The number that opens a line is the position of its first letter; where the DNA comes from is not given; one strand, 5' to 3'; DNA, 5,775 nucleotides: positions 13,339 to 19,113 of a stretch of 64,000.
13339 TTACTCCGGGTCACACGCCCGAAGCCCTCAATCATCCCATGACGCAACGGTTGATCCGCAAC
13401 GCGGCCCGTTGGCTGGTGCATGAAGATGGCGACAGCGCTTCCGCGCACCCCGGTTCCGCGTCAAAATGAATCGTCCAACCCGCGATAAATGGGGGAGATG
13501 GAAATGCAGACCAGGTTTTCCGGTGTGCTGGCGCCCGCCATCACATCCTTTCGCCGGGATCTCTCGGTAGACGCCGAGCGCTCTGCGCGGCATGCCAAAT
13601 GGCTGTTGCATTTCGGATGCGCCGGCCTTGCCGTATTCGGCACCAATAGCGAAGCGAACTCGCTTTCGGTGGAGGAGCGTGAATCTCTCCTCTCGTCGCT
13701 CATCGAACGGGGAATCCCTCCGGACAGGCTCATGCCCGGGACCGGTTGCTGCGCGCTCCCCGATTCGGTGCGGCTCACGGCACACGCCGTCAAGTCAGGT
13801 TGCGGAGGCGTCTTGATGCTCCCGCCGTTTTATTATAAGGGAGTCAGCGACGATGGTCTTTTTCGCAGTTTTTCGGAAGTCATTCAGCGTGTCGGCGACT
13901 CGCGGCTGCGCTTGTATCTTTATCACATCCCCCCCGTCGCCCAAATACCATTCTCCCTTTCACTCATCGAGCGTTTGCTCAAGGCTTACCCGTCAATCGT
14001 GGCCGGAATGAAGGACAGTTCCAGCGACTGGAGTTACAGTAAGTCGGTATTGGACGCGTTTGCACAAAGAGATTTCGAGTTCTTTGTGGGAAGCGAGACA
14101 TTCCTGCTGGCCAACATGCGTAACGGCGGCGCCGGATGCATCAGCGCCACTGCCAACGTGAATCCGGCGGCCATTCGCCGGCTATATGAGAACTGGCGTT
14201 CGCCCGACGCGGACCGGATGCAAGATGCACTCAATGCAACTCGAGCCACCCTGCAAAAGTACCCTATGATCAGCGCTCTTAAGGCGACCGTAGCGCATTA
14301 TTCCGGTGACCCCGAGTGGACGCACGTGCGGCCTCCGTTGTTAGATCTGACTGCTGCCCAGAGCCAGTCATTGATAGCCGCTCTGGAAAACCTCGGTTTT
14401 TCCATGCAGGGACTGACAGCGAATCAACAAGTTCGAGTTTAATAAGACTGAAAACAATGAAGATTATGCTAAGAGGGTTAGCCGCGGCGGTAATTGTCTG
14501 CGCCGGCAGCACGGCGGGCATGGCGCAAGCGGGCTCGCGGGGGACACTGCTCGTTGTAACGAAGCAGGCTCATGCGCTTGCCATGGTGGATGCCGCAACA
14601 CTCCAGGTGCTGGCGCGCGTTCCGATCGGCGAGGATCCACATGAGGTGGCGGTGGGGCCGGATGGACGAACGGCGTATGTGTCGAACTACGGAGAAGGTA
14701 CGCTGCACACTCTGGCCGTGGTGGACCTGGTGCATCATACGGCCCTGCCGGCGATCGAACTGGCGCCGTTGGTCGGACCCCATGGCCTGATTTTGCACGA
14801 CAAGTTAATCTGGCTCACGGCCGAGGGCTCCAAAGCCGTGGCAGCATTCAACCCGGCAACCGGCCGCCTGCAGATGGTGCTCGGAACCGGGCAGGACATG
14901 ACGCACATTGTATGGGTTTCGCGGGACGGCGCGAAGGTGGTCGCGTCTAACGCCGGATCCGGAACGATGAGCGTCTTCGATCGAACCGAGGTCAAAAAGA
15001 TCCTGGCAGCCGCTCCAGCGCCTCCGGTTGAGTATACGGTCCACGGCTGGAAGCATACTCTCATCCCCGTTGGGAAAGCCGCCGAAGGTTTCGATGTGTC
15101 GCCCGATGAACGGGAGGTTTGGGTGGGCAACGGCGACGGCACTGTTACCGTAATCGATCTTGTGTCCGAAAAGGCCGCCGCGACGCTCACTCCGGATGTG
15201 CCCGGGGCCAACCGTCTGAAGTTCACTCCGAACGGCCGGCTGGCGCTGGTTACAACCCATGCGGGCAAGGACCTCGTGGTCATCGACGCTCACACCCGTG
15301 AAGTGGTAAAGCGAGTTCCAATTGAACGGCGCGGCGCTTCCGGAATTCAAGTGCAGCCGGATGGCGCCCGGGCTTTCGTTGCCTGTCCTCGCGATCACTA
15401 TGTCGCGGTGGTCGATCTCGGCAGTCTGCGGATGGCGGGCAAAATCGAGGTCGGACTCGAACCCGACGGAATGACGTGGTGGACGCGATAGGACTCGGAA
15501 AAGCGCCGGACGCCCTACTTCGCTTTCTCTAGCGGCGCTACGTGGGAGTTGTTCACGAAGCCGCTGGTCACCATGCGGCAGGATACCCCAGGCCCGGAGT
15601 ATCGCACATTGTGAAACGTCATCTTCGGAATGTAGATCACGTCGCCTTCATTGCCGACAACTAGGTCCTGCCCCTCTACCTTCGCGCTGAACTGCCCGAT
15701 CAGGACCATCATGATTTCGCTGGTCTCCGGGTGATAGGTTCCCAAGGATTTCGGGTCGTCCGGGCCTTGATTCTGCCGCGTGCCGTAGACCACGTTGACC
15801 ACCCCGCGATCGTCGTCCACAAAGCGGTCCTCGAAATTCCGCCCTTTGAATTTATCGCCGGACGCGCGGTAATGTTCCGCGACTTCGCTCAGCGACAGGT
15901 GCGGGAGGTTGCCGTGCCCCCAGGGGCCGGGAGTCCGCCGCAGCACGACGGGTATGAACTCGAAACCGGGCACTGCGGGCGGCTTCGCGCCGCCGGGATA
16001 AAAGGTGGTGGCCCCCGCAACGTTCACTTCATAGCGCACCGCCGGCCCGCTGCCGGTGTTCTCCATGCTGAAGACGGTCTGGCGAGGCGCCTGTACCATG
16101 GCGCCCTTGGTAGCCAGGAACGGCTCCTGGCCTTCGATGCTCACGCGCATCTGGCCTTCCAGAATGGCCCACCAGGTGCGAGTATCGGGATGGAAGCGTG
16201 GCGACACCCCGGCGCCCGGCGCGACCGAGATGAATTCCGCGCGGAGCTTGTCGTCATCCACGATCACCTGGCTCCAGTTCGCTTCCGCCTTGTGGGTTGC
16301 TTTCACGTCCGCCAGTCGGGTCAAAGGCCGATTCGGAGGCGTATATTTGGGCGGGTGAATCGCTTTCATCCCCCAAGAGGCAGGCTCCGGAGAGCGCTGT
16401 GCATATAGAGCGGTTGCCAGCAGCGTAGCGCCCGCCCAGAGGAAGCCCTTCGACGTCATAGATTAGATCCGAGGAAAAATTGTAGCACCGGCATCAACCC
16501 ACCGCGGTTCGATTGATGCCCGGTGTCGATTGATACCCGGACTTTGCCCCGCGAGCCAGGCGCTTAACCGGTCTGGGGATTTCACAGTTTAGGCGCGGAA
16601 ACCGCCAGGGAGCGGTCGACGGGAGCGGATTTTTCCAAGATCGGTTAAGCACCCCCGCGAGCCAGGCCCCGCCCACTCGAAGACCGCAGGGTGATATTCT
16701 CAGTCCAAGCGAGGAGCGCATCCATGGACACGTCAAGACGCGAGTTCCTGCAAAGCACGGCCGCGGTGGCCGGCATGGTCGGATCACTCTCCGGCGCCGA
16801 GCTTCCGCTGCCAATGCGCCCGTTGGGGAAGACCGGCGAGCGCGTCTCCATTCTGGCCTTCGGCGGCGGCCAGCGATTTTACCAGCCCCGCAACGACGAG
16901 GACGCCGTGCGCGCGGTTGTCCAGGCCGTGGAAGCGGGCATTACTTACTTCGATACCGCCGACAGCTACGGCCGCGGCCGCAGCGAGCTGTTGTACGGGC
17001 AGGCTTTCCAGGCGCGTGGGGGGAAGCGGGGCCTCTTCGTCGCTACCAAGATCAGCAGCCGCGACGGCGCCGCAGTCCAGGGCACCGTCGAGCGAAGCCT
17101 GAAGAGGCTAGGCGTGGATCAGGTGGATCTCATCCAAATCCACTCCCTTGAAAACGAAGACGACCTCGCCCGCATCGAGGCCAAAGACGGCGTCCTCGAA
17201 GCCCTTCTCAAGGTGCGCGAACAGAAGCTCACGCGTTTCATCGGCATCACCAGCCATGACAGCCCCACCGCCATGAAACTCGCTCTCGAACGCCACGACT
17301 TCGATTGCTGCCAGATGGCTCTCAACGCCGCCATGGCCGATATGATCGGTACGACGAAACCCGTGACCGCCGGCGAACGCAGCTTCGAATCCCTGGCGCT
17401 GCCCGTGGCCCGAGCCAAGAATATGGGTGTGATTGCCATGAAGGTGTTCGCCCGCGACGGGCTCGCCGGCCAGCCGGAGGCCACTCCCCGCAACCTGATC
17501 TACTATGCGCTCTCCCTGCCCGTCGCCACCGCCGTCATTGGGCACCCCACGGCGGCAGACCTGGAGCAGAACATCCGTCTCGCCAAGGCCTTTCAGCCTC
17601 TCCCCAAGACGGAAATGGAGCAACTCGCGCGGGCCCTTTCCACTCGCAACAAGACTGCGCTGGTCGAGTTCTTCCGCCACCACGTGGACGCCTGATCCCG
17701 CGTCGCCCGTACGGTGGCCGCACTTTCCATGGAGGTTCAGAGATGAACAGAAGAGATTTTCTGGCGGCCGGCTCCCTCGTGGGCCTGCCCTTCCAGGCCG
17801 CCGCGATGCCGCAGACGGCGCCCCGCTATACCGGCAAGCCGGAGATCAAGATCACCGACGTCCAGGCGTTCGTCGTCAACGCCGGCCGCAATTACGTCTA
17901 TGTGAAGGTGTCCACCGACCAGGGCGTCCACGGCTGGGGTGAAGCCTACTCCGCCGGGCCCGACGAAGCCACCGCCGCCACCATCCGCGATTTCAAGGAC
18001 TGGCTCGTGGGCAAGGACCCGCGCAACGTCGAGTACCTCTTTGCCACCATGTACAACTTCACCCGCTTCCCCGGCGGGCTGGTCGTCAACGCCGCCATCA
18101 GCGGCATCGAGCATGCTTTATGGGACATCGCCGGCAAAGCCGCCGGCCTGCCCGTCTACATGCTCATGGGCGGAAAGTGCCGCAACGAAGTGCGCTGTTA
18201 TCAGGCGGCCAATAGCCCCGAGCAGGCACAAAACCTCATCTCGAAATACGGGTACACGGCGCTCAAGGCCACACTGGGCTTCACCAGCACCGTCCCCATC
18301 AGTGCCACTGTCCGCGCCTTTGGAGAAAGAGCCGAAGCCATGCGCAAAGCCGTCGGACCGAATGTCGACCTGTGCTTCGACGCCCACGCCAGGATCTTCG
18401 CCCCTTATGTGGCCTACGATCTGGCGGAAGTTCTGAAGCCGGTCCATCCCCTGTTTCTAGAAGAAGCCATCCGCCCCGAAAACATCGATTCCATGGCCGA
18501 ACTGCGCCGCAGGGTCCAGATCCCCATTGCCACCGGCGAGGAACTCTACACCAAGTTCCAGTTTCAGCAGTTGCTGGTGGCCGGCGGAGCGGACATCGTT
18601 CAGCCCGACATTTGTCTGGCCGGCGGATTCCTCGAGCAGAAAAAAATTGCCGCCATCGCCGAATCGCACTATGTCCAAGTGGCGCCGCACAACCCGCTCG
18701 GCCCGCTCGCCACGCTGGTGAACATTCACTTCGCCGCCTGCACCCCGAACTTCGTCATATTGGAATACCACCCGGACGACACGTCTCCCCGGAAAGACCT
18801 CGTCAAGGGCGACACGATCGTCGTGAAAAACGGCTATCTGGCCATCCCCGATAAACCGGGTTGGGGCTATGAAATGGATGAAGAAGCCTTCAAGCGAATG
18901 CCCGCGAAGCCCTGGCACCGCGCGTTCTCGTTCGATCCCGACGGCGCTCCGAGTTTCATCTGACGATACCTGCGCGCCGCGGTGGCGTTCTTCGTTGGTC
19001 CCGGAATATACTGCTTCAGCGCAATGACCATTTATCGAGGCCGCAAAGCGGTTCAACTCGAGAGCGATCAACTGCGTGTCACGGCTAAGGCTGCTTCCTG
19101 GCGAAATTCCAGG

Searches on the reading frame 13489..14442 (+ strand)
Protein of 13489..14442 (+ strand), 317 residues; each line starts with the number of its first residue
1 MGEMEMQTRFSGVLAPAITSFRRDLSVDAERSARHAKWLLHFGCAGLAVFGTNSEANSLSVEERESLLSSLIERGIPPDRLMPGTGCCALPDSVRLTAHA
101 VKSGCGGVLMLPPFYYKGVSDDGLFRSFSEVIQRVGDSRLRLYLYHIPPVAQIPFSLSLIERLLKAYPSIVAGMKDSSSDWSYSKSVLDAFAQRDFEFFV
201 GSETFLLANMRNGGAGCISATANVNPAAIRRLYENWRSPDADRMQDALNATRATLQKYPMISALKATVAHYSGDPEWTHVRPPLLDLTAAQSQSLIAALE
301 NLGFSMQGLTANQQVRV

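Call 56: search_protein_families(library=pfam, proteins=[window:13489-14442:+], max_evalue=0.00001)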
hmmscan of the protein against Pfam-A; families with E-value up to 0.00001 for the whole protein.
window:13489-14442:+ (317 aa): 1 family
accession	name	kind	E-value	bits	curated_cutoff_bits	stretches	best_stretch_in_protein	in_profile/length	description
PF00701.28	DHDPS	-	2.8e-38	131.8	22.1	1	10-300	2-287/289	Dihydrodipicolinate synthetase family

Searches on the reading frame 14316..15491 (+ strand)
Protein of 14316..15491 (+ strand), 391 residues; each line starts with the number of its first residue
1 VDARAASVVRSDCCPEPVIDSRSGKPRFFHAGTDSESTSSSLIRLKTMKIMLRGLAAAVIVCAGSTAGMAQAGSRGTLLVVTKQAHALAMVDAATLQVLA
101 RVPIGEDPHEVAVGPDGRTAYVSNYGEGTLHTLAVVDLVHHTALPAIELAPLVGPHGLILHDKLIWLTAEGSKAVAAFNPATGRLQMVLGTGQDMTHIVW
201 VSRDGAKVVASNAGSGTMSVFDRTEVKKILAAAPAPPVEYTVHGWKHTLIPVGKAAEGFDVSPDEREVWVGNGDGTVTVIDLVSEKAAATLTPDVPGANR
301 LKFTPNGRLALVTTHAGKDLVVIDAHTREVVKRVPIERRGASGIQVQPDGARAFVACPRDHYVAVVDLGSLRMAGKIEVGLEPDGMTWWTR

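Call 57: search_protein_families(library=pfam, proteins=[window:14316-15491:+], max_evalue=0.00001)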
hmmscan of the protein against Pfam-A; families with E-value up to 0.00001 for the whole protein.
window:14316-15491:+ (391 aa): 5 families
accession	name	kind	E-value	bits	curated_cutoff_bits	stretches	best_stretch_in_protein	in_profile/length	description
PF02239.22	Cytochrom_D1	-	2.1e-12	46.8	25.5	1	239-337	252-357/368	Cytochrome D1 heme domain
PF25174.1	Beta-prop_THOC3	-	1.4e-11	44.4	305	1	260-371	95-203/272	THOC3 beta-propeller domain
PF21783.3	YNCE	-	1.5e-11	44.6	27.1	0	294-386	240-331/339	YNCE-like beta-propeller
PF23414.1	Beta-prop_EML_2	-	1.4e-06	28.3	90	0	258-368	3-110/266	Echinoderm microtubule-associated protein second beta-propeller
PF10282.15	Lactonase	-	3.2e-06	27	21.7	0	106-230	143-280/344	Lactonase, 7-bladed beta-propeller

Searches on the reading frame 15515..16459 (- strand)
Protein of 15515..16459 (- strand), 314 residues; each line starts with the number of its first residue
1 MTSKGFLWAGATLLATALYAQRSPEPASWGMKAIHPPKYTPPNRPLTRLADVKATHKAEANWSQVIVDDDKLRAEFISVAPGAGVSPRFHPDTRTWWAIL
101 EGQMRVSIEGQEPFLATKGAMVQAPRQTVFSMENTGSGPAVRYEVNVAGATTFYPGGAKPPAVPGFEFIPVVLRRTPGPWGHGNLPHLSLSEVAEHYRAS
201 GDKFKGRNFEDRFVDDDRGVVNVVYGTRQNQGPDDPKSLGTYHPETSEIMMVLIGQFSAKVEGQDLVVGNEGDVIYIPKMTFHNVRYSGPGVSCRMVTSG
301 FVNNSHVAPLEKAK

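Call 57: search_protein_families(library=pfam, proteins=[window:15515-16459:-], max_evalue=0.00001)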
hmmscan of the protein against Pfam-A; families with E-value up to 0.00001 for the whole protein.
window:15515-16459:- (314 aa): 3 families
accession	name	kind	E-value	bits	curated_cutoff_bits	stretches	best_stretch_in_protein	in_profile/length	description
PF07883.17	Cupin_2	-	2.4e-17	62.8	27.2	2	77-141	3-65/70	Cupin domain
PF01050.24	MannoseP_isomer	-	1.2e-06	29.1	23.6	0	64-147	20-102/116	Mannose-6-phosphate isomerase C-terminal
PF00190.28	Cupin_1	-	3e-06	27.3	22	0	75-142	36-109/151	Cupin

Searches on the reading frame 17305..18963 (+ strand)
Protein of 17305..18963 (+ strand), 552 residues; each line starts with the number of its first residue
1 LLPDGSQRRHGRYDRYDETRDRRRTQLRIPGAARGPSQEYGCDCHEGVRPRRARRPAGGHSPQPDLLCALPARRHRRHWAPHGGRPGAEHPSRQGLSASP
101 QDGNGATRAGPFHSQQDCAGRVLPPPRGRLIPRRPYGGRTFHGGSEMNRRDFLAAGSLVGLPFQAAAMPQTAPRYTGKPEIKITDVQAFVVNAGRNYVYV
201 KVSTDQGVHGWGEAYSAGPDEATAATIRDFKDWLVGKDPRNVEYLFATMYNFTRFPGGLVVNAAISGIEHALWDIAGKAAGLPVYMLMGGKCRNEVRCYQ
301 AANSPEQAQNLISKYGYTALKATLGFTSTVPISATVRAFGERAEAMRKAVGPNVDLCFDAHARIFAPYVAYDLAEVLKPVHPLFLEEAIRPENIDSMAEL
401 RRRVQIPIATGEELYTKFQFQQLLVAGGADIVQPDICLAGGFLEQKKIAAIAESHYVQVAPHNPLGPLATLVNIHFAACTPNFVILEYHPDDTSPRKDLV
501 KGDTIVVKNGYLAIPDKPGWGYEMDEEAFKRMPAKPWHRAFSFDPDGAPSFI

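Call 57: search_protein_families(library=pfam, proteins=[window:17305-18963:+], max_evalue=0.00001)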
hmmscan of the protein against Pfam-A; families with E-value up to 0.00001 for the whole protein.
window:17305-18963:+ (552 aa): 2 families
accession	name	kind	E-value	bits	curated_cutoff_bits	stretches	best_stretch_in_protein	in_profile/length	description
PF13378.12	MR_MLE_C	-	2.4e-58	197.8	29.4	1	306-528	4-219/219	Enolase C-terminal domain-like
PF02746.21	MR_MLE_N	-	2.2e-19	70.2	22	1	194-289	25-117/117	Mandelate racemase / muconate lactonizing enzyme, N-terminal domain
